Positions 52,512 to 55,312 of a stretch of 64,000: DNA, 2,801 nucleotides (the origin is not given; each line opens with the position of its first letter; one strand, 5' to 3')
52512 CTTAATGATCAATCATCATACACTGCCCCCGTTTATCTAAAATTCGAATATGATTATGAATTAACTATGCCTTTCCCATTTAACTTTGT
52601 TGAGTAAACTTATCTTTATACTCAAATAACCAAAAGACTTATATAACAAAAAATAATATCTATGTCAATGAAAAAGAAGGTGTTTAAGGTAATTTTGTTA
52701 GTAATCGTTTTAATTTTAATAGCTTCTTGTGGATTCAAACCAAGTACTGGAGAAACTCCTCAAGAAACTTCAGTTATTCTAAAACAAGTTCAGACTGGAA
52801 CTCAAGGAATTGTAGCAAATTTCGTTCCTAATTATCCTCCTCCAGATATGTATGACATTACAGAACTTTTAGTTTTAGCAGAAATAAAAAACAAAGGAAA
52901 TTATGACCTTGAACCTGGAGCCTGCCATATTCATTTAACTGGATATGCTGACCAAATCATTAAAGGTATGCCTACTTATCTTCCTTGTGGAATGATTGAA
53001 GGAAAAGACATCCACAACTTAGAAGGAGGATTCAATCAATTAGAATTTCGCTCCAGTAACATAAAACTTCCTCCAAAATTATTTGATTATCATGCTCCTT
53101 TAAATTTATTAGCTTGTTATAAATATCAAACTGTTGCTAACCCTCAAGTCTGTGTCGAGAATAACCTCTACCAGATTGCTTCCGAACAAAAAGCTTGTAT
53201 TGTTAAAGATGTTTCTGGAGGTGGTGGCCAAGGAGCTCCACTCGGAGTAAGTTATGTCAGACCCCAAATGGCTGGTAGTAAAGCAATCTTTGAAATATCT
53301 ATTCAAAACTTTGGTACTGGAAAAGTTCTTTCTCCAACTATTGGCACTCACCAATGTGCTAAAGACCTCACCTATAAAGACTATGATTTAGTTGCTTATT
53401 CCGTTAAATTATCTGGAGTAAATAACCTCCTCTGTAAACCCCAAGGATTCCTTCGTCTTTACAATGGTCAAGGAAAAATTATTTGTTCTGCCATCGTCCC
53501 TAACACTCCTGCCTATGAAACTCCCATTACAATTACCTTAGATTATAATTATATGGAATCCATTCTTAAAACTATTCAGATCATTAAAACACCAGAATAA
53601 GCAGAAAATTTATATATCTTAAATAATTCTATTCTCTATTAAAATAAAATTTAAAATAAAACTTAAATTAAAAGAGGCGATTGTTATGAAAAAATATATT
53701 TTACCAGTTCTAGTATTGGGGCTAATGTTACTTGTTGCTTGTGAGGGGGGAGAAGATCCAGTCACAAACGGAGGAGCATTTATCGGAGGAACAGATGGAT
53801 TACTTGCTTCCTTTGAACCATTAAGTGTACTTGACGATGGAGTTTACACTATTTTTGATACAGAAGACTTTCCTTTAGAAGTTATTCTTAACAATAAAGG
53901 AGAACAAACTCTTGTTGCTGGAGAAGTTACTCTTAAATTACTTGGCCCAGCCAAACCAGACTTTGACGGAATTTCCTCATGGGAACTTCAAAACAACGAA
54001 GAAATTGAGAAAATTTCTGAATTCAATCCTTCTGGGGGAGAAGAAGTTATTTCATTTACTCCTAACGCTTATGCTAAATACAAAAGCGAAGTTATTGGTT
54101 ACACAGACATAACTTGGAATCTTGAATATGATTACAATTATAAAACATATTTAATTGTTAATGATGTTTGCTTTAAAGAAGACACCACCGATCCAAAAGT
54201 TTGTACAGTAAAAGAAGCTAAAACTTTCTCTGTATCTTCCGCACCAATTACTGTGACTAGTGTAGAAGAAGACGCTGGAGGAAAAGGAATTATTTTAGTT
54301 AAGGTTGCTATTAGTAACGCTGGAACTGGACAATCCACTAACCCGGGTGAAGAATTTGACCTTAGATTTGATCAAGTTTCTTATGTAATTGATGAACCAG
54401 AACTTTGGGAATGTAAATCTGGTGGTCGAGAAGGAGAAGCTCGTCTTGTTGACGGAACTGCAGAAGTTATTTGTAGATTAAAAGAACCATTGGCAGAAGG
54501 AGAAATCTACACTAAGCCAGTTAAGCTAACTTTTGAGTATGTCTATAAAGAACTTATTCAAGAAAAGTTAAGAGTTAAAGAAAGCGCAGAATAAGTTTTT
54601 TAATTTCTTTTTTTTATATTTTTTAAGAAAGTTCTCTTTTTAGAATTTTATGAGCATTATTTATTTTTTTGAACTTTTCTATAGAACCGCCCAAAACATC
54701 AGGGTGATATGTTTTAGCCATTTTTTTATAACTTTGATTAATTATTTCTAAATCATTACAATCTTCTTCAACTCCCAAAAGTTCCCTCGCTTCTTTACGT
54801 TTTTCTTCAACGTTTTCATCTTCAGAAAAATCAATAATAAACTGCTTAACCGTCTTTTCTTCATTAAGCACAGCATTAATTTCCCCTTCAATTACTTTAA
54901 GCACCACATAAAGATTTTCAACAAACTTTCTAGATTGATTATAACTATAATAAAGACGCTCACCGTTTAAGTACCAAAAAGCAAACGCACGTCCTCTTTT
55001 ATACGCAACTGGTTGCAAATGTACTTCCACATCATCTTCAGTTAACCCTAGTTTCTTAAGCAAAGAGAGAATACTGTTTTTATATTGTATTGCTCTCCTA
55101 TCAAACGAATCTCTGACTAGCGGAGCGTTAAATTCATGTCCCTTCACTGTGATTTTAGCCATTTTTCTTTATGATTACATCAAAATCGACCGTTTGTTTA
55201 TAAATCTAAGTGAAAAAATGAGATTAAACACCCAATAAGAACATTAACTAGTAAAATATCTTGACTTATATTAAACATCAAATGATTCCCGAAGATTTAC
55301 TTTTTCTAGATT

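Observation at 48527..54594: Surface-protein cluster: pilin-signal protein, 5-TM protein and three paralogous lipobox proteins sharing a two-domain ectodomain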

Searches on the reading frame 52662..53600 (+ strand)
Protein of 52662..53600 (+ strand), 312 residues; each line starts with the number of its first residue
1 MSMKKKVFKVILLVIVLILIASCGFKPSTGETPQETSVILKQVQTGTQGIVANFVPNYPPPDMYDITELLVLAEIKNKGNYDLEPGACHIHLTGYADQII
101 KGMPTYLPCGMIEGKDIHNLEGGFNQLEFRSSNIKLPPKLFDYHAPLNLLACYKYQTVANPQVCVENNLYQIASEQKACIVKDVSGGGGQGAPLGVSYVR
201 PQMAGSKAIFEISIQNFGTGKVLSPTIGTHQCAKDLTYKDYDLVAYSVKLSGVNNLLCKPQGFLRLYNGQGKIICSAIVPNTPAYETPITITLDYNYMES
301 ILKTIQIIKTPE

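Call 3: search_protein_families(library=pfam, proteins=[window:52662-53600:+], max_evalue=1)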
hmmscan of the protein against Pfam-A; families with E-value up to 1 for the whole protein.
window:52662-53600:+ (312 aa): 0 families

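Call 4: search_protein_families(library=ncbifam, proteins=[window:52662-53600:+], max_evalue=1)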
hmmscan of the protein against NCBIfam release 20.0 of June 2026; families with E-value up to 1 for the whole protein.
window:52662-53600:+ (312 aa): 1 family
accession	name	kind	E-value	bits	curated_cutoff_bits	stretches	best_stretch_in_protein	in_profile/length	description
NF047847.2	SS_mature_LptM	equivalog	0.19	11.8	27.7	1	3-26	1-23/31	LPS translocon maturation chaperone LptM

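Call 7: find_homologous_proteins(query=window:52662-53600:+, max_evalue=0.001)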
Query window:52662-53600:+ (312 aa): 88 proteins with E <= 0.001 among 720 candidates.
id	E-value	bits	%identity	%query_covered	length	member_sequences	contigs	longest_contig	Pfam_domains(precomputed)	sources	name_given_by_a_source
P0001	7.2e-207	704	100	99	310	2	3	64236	-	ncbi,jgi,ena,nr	ncbi:hypothetical protein HOC13_02385 [Candidatus Woesearchaeota archaeon]|nr:hypothetical protein [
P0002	3.5e-106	373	54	99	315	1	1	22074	-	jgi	jgi:hypothetical protein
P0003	3.8e-104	366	53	99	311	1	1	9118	-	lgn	-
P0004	1.5e-103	364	55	99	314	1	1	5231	-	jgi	-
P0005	1.6e-103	364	55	94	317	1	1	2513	-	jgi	jgi:hypothetical protein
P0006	2.0e-102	361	54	99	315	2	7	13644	-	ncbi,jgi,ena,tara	tara:strand:- start:2120 stop:3067 length:948 start_codon:yes stop_codon:yes gene_type:complete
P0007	9.5e-102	359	54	99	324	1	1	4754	-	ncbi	ncbi:MAG: hypothetical protein ABIA37_03435 [Candidatus Woesearchaeota archaeon]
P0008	2.9e-99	350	54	99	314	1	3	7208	-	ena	-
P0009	6.1e-97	343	52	99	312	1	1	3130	-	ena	-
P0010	1.1e-96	342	52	99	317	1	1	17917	-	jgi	jgi:hypothetical protein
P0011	2.5e-96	341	52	94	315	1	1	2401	-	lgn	-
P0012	2.2e-95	338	51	99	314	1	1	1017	-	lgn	-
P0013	3.7e-95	337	52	93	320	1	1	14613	-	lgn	-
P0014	4.9e-95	336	53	91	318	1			-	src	-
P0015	6.1e-95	336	52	99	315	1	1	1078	-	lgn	-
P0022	5.9e-93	330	49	98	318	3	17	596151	-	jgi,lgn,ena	jgi:hypothetical protein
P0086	9.8e-34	135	34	86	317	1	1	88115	-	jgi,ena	-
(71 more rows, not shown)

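Call 8: search_protein_families(library=phrogs, proteins=[window:52662-53600:+], max_evalue=0.1)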
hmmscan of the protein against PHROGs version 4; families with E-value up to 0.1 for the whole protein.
window:52662-53600:+ (312 aa): 0 families

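Call 9: find_encoding_contigs(protein=P0022, flank=8000, max_places=2)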
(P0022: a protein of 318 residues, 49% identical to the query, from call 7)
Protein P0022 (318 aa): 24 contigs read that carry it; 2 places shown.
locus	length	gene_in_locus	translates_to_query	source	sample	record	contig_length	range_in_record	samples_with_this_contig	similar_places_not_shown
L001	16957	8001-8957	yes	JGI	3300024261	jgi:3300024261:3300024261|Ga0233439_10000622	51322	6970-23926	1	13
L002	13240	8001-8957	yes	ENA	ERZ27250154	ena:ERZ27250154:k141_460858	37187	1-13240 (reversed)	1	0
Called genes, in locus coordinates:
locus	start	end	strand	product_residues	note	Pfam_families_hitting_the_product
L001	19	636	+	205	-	-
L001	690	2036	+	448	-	PF00999:Na_H_Exchanger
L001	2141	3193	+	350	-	PF21088:MS_channel_1st (weak), PF00924:MS_channel_2nd, PF21082:MS_channel_3rd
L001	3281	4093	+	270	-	PF02498:Bro-N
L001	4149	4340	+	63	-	-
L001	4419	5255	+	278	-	-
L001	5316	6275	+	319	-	PF03215:Rad17 (weak), PF05496:RuvB_N, PF00004:AAA, PF13173:AAA_14 (weak), PF13177:DNA_pol3_delta2 (weak), PF08542:Rep_fac_C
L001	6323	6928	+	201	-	PF00702:Hydrolase, PF13419:HAD_2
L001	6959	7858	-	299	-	-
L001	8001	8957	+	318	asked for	-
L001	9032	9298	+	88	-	PF13459:Fer4_15, PF13370:Fer4_13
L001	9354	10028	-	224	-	PF01269:Fibrillarin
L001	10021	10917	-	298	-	PF01798:Nop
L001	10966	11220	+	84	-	-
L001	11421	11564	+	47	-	-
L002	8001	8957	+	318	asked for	-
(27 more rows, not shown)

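Call 10: find_encoding_contigs(protein=P0086, flank=8000, max_places=2)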
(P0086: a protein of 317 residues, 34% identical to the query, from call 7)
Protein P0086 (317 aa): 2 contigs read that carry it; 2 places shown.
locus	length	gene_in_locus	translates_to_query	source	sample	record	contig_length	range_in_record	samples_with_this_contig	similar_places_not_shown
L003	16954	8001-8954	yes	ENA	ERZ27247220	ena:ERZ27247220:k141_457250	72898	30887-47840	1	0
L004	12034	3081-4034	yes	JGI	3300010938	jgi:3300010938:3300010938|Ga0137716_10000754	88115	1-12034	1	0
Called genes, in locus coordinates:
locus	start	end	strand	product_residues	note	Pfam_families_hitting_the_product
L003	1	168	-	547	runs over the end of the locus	PF18262:PhetRS_B1 (faint), PF03483:B3_4 (weak), PF03484:B5, PF17759:tRNA_synthFbeta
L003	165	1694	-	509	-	PF10771:DUF2582 (faint), PF01409:tRNA-synt_2d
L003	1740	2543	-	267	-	PF01978:TrmB, PF11495:TrmB_EBD_N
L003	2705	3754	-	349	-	PF26356:Pelota_N, PF03464:eRF1_2, PF03465:eRF1_3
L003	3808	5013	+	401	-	-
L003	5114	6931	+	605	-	-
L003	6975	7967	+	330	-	-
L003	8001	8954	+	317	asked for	-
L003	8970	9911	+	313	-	-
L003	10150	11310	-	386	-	PF07724:AAA_2 (faint), PF13191:AAA_16 (faint), PF00004:AAA, PF17862:AAA_lid_3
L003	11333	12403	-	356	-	PF01321:Creatinase_N, PF00557:Peptidase_M24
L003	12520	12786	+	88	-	PF05239:PRC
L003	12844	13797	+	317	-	PF05496:RuvB_N, PF01078:Mg_chelatase (faint), PF00004:AAA, PF13177:DNA_pol3_delta2, PF25361:AAA_lid_RFC1 (weak), PF08542:Rep_fac_C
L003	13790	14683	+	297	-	-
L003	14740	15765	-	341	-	PF18093:Trm5_N, PF25133:TYW2_N_2, PF02475:TRM5-TYW2_MTfase, PF13847:Methyltransf_31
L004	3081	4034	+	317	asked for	-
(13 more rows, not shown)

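Call 16: find_related_loci(query=A1, collection=genome_contigs, flank=10000)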
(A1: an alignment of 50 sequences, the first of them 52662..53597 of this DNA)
Query A1 (312 aa) in genome_contigs; peptide patterns used: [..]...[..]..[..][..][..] (x = any residue, [..] = any of these).
180 stretches matched a pattern; 140 encode a relative of the query (tblastn E <= 1e-3); the best 80 are kept; 80 distinct loci.
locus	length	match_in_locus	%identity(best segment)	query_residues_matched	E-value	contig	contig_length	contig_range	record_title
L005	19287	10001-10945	51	3-312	5e-98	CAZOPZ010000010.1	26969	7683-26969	MAG TPA_asm: uncultured Methanosarcinales archaeon isolate binchicken_co251_164 genome assembly, contig: NODE_2433_lengt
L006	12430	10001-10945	49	2-312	7e-96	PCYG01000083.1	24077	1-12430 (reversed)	MAG: Candidatus Woesearchaeota archaeon CG10_big_fil_rev_8_21_14_0_10_32_24 CG10_8_21_14_0.10_scaffold_2489_c, whole gen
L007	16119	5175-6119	48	2-312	1e-94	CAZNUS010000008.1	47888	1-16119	MAG TPA_asm: uncultured Methanosarcinales archaeon isolate binchicken_co38_1369 genome assembly, contig: NODE_1617_lengt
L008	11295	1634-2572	52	1-311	2e-94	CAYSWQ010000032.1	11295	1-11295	MAG TPA_asm: uncultured Methanosarcinales archaeon isolate SRP077602_co7_621 genome assembly, contig: NODE_26429_length_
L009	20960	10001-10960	49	3-312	5e-94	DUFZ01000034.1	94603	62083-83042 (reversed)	MAG TPA_asm: Candidatus Woesearchaeota archaeon isolate UBA10194 contig_23833, whole genome shotgun sequence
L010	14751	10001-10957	47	2-312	5e-94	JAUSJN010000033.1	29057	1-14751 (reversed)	MAG: Nanoarchaeota archaeon isolate E14_metabat.bin.302 E14_k141_1230940, whole genome shotgun sequence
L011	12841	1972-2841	52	30-312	4e-93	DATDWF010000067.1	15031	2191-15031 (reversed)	MAG TPA_asm: Candidatus Nanoarchaeia archaeon isolate SMAG_U8103 k141_2319717, whole genome shotgun sequence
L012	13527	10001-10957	50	2-312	9e-93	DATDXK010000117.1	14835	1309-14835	MAG TPA_asm: Candidatus Nanoarchaeia archaeon isolate SMAG_U8137 k141_1414703, whole genome shotgun sequence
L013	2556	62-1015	47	1-312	2e-95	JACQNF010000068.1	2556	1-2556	MAG: Candidatus Woesearchaeota archaeon isolate NC_groundwater_1248_Ag_S-0.1um_45_28 S_p1_S3_coassembly_k141_1842924, wh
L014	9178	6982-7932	49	3-312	2e-92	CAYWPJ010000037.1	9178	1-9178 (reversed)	MAG TPA_asm: uncultured Methanosarcinales archaeon isolate binchicken_co266_71 genome assembly, contig: NODE_14674_lengt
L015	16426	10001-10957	47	1-312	1e-92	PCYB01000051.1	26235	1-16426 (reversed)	MAG: Candidatus Woesearchaeota archaeon CG10_big_fil_rev_8_21_14_0_10_36_11 CG10_8_21_14_0.10_scaffold_1501_c, whole gen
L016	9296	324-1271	48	3-312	1e-92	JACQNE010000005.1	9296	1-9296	MAG: Candidatus Woesearchaeota archaeon isolate NC_groundwater_1247_Ag_S-0.1um_44_80 S_p1_S3_coassembly_k141_526742, who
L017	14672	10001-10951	48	3-312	4e-92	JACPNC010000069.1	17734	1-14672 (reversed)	MAG: Candidatus Woesearchaeota archaeon isolate NC_groundwater_565_Ag_S-0.1um_37_7 S35_SO-1_scaffold_335354, whole genom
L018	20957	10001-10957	48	3-312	3e-92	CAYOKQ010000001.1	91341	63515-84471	MAG TPA_asm: uncultured Methanosarcinales archaeon isolate binchicken_co125_1105 genome assembly, contig: NODE_518_lengt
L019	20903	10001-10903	48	18-312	6e-92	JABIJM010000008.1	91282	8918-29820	MAG: Candidatus Woesearchaeota archaeon isolate SI054_bin25 k141_324459, whole genome shotgun sequence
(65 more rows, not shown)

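Call 21: predict_structure(alignment_id=A1)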
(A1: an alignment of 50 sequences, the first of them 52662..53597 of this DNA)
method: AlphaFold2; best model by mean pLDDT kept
length: 312 residues; sequences in the alignment: 50
mean_pLDDT: 89.1   pTM: 0.80
mean pLDDT of the five models: 89.1, 88.4, 88.1, 87.5, 86.6
residues with pLDDT >= 90: 217; 70-90: 56; 50-70: 32; < 50: 7
segments of 3 or more residues with pLDDT < 50: 26-29
pLDDT, mean of each block of 10 residues (from residue 1): 76 92 56 65 77 97 97 96 97 97 96 92 97 96 98 96 82 66 58 91 91 95 96 92 97 93 97 95 89 97 98 82
secondary structure, 60 per line:
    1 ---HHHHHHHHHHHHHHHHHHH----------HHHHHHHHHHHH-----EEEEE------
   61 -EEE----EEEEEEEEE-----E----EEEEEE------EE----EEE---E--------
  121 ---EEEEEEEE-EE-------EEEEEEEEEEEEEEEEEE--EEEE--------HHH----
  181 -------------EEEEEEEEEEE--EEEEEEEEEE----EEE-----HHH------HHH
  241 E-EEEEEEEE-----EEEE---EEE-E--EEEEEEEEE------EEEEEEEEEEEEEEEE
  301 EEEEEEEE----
elements in order: H4-22 H33-44 E50-54 E62-64 E69-77 E88-93 E106-108 E124-131 E142-159 E162-165 E194-204 E207-216 E221-223 E243-250 E256-259 E263-265 E270-278 E285-308

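Call 24: fold_search(model_id=the predicted structure, library=pdb)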
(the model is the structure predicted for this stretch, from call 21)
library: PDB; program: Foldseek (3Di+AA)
matches with E <= 10: 1511; with E <= 0.001: 38
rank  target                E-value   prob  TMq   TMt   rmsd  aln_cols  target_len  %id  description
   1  8xez_A                6.8e-07  1.00  0.25  0.09  29.4       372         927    7  Cryo-EM structure of integrin ITGAV/ITGB3 complex, conformation 5 (released 2024-12-18)
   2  4g1m_A                2.1e-06  0.99  0.21  0.08  29.4       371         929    9  Re-refinement of alpha V beta 3 structure (released 2012-12-12)
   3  8xen_A                1.1e-05  0.97  0.20  0.08  25.7       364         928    8  Cryo-EM structure of integrin ITGAV/ITGB3 complex, conformation 4 (released 2024-12-18)
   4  1jv2_A                1.4e-05  0.96  0.20  0.07  26.2       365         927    7  CRYSTAL STRUCTURE OF THE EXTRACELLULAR SEGMENT OF INTEGRIN ALPHAVBETA3 (released 2001-10-17)
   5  8xei_A                1.7e-05  0.97  0.21  0.08  26.2       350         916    8  Cryo-EM structure of integrin ITGAV/ITGB3 complex, conformation 1 (released 2024-12-18)
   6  4mmx_A                1.9e-05  0.92  0.19  0.07  29.2       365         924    9  Integrin AlphaVBeta3 ectodomain bound to the tenth domain of Fibronectin (released 2014-03-26)
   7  8zdg_A                2.0e-05  0.97  0.22  0.09  25.6       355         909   10  Cryo-EM structure of the integrin avb3 with CWHM-12, conformation 1 (released 2025-10-22)
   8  6bqm                  2.4e-05  0.97  0.19  0.14  22.4       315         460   11  Secreted serine protease VesC from Vibrio cholerae (released 2018-11-28)
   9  4mmz_A                2.9e-05  0.94  0.21  0.08  27.8       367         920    9  Integrin AlphaVBeta3 ectodomain bound to an antagonistic tenth domain of Fibronectin (released 2014-03-26)
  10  3ije_A                3.6e-05  0.98  0.23  0.08  28.8       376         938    8  Crystal structure of the complete integrin alhaVbeta3 ectodomain plus an Alpha/beta transmembrane fragment (released 2009-09-29)
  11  9i25_C                4.0e-05  0.97  0.22  0.26  24.3       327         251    9  WxLIP from Enterococcus faecium locus A bound to long WxL (released 2026-01-28)
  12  2zai_C                4.3e-05  0.97  0.22  0.17  12.0       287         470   10  Crystal structure of the soluble domain of STT3 from P. furiosus (released 2007-12-11)
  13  4o02_A                5.1e-05  0.98  0.24  0.09  27.4       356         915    9  AlphaVBeta3 integrin in complex with monoclonal antibody FAB fragment. (released 2014-04-02)
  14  9i1y_A                5.7e-05  0.96  0.21  0.24  23.5       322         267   10  WxLIP from Enterococcus faecium (released 2026-01-28)
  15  7uzs                  6.4e-05  0.87  0.19  0.10  25.7       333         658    9  Protein 4.2 (local refinement from consensus reconstruction of ankyrin complex classes) (released 2022-07-20)
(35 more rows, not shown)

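Call 25: fold_search(model_id=the predicted structure, library=viral)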
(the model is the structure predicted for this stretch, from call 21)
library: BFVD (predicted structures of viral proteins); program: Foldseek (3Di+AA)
matches with E <= 10: 1056; with E <= 0.001: 10
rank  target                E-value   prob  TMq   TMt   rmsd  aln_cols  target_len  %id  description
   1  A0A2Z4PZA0            3.2e-05  0.97  0.23  0.08  17.9       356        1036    8  (no name in the UniProt tables at hand)
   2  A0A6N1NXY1            4.7e-05  0.99  0.23  0.08  22.4       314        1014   12  DUF11 domain-containing protein [Tupanvirus soda lake]
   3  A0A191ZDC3            3.4e-04  0.85  0.18  0.22  27.3       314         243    9  Putative coagulation factor 5/8 domain-containing protein [Erwinia phage vB_EamP_Gutmeister]
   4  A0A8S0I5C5            5.1e-04  0.72  0.21  0.14  28.1       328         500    9  (no name in the UniProt tables at hand)
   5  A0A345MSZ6            5.7e-04  0.66  0.16  0.11  24.6       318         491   12  Uncharacterized protein [crAssphage sp. isolate ctbg_1]
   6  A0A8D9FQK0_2          5.7e-04  0.54  0.16  0.07  17.1       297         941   11  PE-PGRS family protein PE_PGRS18 [uncultured marine phage]
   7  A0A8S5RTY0            7.2e-04  0.54  0.16  0.06  25.1       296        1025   11  (no name in the UniProt tables at hand)
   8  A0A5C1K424            7.2e-04  0.13  0.12  0.13  23.4       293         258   11  Uncharacterized protein [Guadeloupe mosquito virus]
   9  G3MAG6                9.0e-04  0.13  0.11  0.04  36.7       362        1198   10  Gp425 [Bacillus phage G]
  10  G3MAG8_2              9.5e-04  0.82  0.21  0.08  25.1       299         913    7  Gp427 [Bacillus phage G]
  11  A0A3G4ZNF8            1.1e-03  0.54  0.19  0.07  24.0       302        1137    7  DUF7932 domain-containing protein [Terrestrivirus sp.]
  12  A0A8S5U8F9            1.2e-03  0.23  0.14  0.12  26.9       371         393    7  Clumping factor [Siphoviridae sp. ct9j27]
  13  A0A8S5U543            2.8e-03  0.25  0.16  0.08  22.3       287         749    8  Uncharacterized protein [Siphoviridae sp. ctZD11]
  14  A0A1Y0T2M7            3.1e-03  0.57  0.19  0.08  25.2       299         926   11  Glycoside hydrolase family 5 domain-containing protein [Pseudomonas phage Skulduggery]
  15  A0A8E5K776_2          3.7e-03  0.18  0.16  0.06  40.9       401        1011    8  (no name in the UniProt tables at hand)
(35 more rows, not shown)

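Call 35: search_solved_structures(query=A1, max_evalue=1)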
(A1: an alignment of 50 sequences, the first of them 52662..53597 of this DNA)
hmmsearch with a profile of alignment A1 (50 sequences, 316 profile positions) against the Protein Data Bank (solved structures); distinct sequences matched with E-value up to 1: 1.
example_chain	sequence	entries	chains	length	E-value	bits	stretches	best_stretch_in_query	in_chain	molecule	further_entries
6d9n_A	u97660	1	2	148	0.47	12.7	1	13-67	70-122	Organic hydroperoxide resistance protein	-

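Call 64: search_protein_families(library=pfam, alignment_id=A1, max_evalue=0.01)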
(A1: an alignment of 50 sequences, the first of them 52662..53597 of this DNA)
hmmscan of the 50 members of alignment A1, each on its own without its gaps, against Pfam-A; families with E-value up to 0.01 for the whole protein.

A. member 1, window:52662-53597:+ (312 aa): 0 families

B. families by the number of members that match (of 50 scanned): 1 family
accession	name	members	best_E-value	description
PF14273.11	DUF4360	1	0.0002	Domain of unknown function (DUF4360)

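Call 79: find_related_loci(query=A1, collection=viral_contigs, flank=8000)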
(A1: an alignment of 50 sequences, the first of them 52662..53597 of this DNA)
Query A1 (312 aa) in viral_contigs; peptide patterns used: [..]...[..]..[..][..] (x = any residue, [..] = any of these).
4 stretches matched a pattern, but none encodes a relative of the query by tblastn (E <= 1e-3).

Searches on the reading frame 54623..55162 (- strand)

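Call 74: search_protein_families(library=pfam, proteins=[window:54623-55162:-], max_evalue=0.001)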
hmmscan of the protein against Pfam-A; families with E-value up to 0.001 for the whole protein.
window:54623-55162:- (179 aa): 1 family
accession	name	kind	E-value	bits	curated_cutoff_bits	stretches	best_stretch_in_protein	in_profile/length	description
PF00226.36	DnaJ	-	1.1e-10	41.9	27.8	1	127-177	4-56/63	DnaJ domain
